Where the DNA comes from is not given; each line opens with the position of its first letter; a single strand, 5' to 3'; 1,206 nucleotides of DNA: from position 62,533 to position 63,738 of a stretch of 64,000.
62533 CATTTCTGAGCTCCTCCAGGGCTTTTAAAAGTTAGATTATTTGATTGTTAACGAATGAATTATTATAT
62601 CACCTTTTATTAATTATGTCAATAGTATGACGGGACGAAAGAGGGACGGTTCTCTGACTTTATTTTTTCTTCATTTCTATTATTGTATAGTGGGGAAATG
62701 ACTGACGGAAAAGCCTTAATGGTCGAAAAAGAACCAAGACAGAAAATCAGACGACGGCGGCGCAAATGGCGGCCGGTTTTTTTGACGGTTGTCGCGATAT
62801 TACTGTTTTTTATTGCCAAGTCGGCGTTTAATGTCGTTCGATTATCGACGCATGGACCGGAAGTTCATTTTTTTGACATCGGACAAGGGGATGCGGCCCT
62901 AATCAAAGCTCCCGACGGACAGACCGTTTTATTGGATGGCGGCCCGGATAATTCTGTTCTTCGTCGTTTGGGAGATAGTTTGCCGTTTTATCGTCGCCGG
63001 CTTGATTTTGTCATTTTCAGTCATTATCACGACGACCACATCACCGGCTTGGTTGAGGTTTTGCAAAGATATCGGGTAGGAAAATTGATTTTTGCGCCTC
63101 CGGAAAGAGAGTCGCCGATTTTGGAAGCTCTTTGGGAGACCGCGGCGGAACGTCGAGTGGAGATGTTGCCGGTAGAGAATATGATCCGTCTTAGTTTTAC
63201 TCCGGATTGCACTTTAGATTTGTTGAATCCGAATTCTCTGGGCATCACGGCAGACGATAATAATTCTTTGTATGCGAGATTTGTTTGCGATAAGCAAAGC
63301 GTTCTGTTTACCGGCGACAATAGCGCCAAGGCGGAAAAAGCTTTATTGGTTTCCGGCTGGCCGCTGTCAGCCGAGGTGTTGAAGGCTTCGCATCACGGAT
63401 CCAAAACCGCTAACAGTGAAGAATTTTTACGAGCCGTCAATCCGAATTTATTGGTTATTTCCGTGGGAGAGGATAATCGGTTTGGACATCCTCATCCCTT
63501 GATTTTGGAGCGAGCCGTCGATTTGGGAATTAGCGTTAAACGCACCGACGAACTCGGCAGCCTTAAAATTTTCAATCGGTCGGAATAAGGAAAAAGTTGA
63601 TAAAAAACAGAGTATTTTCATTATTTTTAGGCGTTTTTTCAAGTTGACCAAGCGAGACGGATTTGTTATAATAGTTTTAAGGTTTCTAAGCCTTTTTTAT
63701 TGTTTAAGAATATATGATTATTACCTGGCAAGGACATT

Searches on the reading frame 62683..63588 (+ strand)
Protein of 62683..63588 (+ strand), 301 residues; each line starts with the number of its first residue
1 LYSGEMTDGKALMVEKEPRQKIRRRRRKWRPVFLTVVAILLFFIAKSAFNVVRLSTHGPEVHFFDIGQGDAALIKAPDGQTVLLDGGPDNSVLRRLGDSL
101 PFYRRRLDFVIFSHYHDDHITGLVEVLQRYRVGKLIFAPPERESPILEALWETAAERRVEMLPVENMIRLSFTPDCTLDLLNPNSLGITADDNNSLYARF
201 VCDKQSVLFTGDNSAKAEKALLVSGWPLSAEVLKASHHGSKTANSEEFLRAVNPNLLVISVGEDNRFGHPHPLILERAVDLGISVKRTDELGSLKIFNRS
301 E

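Call 40: find_encoding_contigs(protein=window:62683-63588:+, flank=10000, max_places=1)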
Protein window:62683-63588:+ (301 aa): no gene with exactly this product is on record in the collection.
